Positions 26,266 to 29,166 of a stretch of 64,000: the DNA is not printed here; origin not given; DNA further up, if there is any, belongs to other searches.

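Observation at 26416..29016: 866-aa AT-rich single protein combining a split GAF-like sensor, an HD-superfamily-like core and a C-terminal DUF2442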

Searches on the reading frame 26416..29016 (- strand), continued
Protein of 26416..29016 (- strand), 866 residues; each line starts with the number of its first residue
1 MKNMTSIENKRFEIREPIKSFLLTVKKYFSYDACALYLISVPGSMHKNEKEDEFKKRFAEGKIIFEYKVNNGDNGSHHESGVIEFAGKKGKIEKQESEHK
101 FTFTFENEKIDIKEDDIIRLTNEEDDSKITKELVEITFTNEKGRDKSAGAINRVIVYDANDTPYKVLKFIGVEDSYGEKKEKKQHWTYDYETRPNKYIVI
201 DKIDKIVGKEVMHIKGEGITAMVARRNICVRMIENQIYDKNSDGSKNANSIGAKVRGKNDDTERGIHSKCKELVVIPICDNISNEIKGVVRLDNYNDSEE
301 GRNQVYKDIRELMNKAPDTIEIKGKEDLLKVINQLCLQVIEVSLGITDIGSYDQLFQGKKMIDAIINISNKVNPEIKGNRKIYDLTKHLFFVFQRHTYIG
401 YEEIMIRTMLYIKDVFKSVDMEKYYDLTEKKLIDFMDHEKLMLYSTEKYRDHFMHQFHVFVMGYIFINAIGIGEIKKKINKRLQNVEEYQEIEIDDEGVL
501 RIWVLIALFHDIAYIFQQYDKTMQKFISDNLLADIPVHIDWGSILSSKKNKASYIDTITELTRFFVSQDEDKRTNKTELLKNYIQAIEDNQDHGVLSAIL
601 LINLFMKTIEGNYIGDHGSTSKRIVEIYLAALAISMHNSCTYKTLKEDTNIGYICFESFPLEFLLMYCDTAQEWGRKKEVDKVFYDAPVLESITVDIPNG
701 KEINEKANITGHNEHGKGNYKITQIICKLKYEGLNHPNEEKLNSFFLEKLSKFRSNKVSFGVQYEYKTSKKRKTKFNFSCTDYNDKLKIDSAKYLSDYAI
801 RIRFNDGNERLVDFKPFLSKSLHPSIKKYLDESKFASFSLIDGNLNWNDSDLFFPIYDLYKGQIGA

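Call 62: search_protein_families(library=pfam, proteins=[P0077, P0078, P0087, P0092, P0098, P0103, P0110, P0120], max_evalue=10)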
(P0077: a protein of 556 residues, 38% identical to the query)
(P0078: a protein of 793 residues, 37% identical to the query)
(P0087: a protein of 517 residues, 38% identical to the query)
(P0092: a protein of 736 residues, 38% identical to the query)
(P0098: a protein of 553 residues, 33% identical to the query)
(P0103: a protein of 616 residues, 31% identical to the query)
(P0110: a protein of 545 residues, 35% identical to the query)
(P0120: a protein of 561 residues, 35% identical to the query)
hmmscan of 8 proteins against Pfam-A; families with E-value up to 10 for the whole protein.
P0077 (556 aa): 2 families
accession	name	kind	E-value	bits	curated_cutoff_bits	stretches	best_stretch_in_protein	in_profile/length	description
PF04504.20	GeBP-like_DBD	-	0.067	14.3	29.5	1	208-250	26-70/94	Glabrous-enhancer-binding protein-like family, DBD domain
PF02393.21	US22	-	0.13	12.8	35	1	67-127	50-112/124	US22 like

P0078 (793 aa): 4 families
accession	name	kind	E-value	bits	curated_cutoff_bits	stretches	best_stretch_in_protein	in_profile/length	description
PF01590.32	GAF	-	7.9e-12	46.3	22.4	2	302-364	70-133/133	GAF domain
PF13185.12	GAF_2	-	3.7e-11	43.8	28.6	2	120-175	77-132/136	GAF domain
PF13492.12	GAF_3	-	2.7e-06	28.2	27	2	135-178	84-127/129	GAF domain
PF20849.2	TelK_muzzle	-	0.36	11.3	27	1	40-118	35-113/118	Protelomerase, muzzle domain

P0087 (517 aa): 0 families

P0092 (736 aa): 3 families
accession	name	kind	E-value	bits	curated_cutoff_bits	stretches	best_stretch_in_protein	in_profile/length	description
PF13185.12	GAF_2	-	2.6e-22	79.9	28.6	2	21-173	2-133/136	GAF domain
PF01590.32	GAF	-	2e-21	77.3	22.4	2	23-173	2-131/133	GAF domain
PF13492.12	GAF_3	-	0.00018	22.4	27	1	132-172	83-124/129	GAF domain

P0098 (553 aa): 3 families
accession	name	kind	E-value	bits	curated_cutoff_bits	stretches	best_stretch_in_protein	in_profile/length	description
PF10628.14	CotE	-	0.042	13.8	25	1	264-291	33-60/177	Outer spore coat protein E (CotE)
PF04286.17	DUF445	-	0.091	13.1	33.8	1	125-230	142-246/368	Protein of unknown function (DUF445)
PF15223.11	EPOP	-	0.15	12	25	1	477-531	184-238/414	Elongin BC and Polycomb repressive complex 2-associated protein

P0103 (616 aa): 4 families
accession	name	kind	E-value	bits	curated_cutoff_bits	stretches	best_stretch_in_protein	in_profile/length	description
PF13185.12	GAF_2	-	6e-05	23.7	28.6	1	154-211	79-135/136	GAF domain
PF01590.32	GAF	-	0.00016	22.6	22.4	1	169-211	92-133/133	GAF domain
PF13492.12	GAF_3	-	0.00051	20.9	27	1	172-213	88-129/129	GAF domain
PF09452.15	Mvb12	-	0.12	13.3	25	1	402-445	42-85/90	ESCRT-I subunit Mvb12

P0110 (545 aa): 2 families
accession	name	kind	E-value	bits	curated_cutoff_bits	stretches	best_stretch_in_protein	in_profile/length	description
PF00072.30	Response_reg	-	4e-10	40.3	30.2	1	3-118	1-106/111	Response regulator receiver domain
PF18312.6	ScsC_N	-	0.044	13.9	25.8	1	170-182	1-13/34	Copper resistance protein ScsC N-terminal domain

P0120 (561 aa): 3 families
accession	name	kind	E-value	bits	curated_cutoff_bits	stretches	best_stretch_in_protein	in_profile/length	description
PF13185.12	GAF_2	-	4.9e-11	43.4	28.6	1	27-171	8-135/136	GAF domain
PF01590.32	GAF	-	4.8e-10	40.5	22.4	1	81-171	44-133/133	GAF domain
PF13492.12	GAF_3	-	0.0097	16.8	27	1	125-173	81-129/129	GAF domain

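Call 71: find_encoding_contigs(protein=P0037, flank=8000, max_places=1)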
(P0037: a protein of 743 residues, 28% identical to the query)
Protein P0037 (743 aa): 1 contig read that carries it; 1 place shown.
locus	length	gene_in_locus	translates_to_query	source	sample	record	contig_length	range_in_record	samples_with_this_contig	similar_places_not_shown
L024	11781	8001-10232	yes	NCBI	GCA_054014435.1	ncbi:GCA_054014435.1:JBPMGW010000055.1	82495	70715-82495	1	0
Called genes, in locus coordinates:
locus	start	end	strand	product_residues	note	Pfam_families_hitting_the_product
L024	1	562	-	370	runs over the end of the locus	PF00890:FAD_binding_2 (weak), PF01266:DAO (weak), PF01494:FAD_binding_3, PF07992:Pyr_redox_2, PF12831:FAD_oxidored (weak), PF13450:NAD_binding_8 (weak), PF22578:GGR_cat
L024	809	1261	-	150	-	PF00582:Usp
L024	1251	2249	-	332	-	PF01087:GalP_UDP_transf (weak), PF02744:GalP_UDP_tr_C, PF01230:HIT (faint)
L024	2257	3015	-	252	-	PF03309:Pan_kinase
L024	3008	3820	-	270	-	PF03099:BPL_LplA_LipB, PF02237:BPL_C (weak)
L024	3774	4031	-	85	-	-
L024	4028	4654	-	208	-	PF00730:HhH-GPD, PF00633:HHH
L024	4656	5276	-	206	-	PF13483:Lactamase_B_3, PF12706:Lactamase_B_2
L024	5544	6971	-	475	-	PF00224:PK, PF02887:PK_C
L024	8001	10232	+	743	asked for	-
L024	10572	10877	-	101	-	-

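Call 72: find_encoding_contigs(protein=P0039, flank=8000, max_places=1)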
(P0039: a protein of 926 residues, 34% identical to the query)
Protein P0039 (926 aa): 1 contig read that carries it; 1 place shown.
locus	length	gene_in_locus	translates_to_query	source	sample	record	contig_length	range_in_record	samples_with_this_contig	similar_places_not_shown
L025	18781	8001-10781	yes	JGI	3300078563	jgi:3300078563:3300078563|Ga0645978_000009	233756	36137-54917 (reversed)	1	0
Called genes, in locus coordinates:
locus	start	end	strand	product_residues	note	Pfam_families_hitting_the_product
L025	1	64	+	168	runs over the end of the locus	-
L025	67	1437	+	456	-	-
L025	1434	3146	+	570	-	PF12469:Cmr2_N (weak), PF11316:Rhamno_transf (faint), PF18182:mCpol (faint), PF22335:Cas10-Cmr2_palm2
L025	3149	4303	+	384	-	PF09700:Cas_Cmr3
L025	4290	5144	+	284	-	PF03787:RAMPs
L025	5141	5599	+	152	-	PF09701:Cas_Cmr5 (weak)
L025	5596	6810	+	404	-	PF03787:RAMPs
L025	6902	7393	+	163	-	-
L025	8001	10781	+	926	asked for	-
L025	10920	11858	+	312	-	PF27225:AF_1859_N, PF10040:CRISPR_Cas6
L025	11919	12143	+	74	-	-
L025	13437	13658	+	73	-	-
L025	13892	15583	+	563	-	PF07837:FTCD_N, PF02971:FTCD, PF04961:FTCD_C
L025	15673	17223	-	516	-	PF14134:DUF4301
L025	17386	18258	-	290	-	PF02629:CoA_binding, PF13607:Succ_CoA_lig, PF00549:Ligase_CoA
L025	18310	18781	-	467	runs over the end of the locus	-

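Call 73: find_encoding_contigs(protein=P0026, flank=8000, max_places=1)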
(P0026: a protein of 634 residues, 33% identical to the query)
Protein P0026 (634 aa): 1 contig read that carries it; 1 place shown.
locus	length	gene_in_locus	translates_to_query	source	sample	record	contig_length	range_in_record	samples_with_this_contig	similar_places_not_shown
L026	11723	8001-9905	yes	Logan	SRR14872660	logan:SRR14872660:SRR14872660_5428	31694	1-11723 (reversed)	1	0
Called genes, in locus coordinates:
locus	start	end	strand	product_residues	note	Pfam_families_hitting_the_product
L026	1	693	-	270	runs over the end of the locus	-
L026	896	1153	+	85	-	-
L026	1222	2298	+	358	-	-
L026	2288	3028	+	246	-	-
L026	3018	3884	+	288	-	-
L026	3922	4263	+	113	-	-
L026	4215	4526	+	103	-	-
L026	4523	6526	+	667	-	PF01935:DUF87 (faint)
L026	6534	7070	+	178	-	-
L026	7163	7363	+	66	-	-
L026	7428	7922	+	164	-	PF00565:SNase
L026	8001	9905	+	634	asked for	-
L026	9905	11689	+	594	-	PF00239:Resolvase, PF07508:Recombinase, PF13408:Zn_ribbon_recom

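Call 77: find_encoding_contigs(protein=P0062, flank=8000, max_places=1)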
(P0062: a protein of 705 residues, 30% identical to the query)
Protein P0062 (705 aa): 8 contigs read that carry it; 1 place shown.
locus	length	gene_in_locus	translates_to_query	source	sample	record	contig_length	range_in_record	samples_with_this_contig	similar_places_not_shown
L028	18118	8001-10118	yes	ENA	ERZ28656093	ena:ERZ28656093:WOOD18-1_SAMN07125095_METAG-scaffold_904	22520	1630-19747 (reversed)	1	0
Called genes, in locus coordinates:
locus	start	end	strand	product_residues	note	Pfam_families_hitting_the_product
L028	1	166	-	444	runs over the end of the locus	PF04513:Baculo_PEP_C (faint), PF01442:Apolipoprotein (weak), PF02646:RmuC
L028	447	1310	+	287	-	PF04542:Sigma70_r2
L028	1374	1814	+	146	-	PF12675:DUF3795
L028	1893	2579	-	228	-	PF09509:Hypoth_Ymh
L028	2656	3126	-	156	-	-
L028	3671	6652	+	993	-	PF02700:PurS (faint), PF18072:FGAR-AT_linker, PF00586:AIRS, PF02769:AIRS_C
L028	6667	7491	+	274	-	PF13507:GATase_5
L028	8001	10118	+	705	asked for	-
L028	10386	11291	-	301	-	PF26514:DUF8173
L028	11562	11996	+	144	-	-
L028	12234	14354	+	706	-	PF02629:CoA_binding, PF13380:CoA_binding_2, PF13607:Succ_CoA_lig, PF19045:Ligase_CoA_2, PF13549:ATP-grasp_5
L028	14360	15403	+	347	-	PF01656:CbiA (faint), PF13500:AAA_26, PF07085:DRTGG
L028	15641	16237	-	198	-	PF00717:Peptidase_S24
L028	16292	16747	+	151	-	PF04608:PgpA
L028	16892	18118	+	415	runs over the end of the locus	PF00994:MoCF_biosynth, PF18146:CinA_KH, PF02464:CinA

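Call 80: search_protein_families(library=pfam, alignment_id=A4, max_evalue=0.00001)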
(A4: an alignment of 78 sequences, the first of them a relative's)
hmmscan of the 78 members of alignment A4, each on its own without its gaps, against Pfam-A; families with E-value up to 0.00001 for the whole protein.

A. member 1, L009:1419-1739:+ (106 aa): 0 families

B. families by the number of members that match (of 78 scanned): 68 families (the first 25 are shown)
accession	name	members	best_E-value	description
PF03787.20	RAMPs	2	2.2e-40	RAMP superfamily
PF08242.18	Methyltransf_12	2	6.5e-17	Methyltransferase domain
PF10432.14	bact-PGI_C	2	1.4e-16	Bacterial phospho-glucose isomerase C-terminal SIS domain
PF13649.12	Methyltransf_25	2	1.6e-14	Methyltransferase domain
PF13847.12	Methyltransf_31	2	9.3e-11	Methyltransferase domain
PF08241.18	Methyltransf_11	2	1.1e-10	Methyltransferase domain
PF13489.12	Methyltransf_23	2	1.1e-08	Methyltransferase domain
PF00589.27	Phage_integrase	2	3e-08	Phage integrase family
PF01406.26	tRNA-synt_1e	1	2.2e-110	tRNA synthetases class I (C) catalytic domain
PF00348.22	polyprenyl_synt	1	2.4e-74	Polyprenyl synthetase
PF01867.21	Cas_Cas1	1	2.5e-63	CRISPR associated protein Cas1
PF01695.23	IstB_IS21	1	2.4e-59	IstB-like ATP binding protein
PF07751.16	Abi_2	1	3.5e-56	Abi-like protein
PF05235.19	CHAD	1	2.6e-55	CHAD domain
PF10050.14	DUF2284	1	2.2e-48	Predicted metal-binding protein (DUF2284)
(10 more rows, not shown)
